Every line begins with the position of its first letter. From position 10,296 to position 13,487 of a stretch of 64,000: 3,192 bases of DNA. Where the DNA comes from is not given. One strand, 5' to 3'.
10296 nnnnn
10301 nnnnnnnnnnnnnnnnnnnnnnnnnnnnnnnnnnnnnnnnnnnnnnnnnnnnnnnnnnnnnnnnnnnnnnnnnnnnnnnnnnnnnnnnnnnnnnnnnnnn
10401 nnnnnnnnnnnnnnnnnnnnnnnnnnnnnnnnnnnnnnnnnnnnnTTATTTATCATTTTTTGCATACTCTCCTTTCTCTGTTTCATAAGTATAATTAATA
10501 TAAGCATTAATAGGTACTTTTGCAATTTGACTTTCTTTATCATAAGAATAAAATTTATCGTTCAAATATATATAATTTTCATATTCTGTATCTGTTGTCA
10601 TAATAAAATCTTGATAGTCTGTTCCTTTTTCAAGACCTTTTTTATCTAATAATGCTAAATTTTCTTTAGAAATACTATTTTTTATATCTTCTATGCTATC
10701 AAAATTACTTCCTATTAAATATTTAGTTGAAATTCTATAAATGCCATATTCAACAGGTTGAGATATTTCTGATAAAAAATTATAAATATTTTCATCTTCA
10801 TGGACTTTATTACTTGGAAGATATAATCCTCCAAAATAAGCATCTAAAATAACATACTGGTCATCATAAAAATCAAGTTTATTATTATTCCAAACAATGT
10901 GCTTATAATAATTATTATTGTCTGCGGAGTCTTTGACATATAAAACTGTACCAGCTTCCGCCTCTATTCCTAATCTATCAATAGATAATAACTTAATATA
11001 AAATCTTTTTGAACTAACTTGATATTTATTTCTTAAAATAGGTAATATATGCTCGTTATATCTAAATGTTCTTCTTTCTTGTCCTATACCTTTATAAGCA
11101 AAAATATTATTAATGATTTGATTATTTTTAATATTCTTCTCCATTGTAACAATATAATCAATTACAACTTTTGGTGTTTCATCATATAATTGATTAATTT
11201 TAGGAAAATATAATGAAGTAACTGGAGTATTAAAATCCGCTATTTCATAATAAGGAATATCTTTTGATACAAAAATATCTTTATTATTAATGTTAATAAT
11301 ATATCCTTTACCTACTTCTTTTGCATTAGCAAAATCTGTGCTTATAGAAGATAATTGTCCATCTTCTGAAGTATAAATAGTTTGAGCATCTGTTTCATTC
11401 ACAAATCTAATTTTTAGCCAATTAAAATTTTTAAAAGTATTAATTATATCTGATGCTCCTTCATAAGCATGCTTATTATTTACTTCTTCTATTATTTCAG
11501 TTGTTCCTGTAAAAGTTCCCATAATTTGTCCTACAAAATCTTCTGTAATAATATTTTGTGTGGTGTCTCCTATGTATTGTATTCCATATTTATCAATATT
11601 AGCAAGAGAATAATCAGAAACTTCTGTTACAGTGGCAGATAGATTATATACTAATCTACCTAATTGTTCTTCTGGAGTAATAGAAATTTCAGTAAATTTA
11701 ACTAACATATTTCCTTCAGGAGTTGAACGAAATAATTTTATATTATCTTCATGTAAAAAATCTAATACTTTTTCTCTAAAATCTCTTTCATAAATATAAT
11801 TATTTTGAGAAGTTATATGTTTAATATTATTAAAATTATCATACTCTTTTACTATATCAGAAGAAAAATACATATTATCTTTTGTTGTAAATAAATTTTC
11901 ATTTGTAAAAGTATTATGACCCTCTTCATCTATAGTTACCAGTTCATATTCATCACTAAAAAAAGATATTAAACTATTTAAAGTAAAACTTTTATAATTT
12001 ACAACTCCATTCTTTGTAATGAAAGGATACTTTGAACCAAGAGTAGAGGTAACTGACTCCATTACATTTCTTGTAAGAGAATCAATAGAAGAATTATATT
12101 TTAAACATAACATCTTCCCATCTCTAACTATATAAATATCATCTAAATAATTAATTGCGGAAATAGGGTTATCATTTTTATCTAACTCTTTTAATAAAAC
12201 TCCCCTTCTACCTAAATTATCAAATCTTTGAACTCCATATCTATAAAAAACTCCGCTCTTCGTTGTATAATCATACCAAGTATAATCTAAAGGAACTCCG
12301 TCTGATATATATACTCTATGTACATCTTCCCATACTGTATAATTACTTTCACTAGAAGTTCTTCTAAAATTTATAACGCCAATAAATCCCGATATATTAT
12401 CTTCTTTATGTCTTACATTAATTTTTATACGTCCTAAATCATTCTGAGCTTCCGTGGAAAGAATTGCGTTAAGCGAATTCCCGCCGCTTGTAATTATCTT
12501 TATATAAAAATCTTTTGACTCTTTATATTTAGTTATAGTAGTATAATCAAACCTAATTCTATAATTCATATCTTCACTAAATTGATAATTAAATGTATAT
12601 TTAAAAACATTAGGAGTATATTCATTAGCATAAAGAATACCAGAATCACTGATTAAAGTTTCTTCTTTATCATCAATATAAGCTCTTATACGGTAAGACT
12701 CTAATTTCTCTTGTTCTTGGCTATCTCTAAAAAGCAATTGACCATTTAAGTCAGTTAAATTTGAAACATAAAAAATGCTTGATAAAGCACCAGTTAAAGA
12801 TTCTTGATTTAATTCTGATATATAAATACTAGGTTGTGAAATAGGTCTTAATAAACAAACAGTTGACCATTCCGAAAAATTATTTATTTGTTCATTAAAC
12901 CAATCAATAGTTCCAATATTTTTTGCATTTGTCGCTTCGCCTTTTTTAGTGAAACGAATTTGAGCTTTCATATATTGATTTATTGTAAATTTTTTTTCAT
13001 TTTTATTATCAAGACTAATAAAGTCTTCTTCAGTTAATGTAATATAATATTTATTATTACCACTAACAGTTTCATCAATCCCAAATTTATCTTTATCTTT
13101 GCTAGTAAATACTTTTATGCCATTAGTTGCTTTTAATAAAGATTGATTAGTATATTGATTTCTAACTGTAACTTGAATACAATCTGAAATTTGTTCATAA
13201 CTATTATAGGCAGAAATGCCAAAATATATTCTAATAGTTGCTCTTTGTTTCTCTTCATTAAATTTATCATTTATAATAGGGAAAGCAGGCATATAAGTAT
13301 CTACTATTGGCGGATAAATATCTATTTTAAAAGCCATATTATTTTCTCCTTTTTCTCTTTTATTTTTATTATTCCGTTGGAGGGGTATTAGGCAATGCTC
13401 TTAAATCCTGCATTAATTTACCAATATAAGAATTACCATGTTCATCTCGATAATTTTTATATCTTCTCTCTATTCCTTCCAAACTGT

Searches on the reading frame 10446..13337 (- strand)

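Call 66: search_protein_families(library=phrogs, proteins=[window:10446-13337:-], max_evalue=0.00001)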
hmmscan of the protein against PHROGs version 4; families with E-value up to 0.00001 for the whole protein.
window:10446-13337:- (963 aa): 1 family
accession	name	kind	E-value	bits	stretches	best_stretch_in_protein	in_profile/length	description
phrog_30026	-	unknown function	5.5e-17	62.4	1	301-587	324-598/617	-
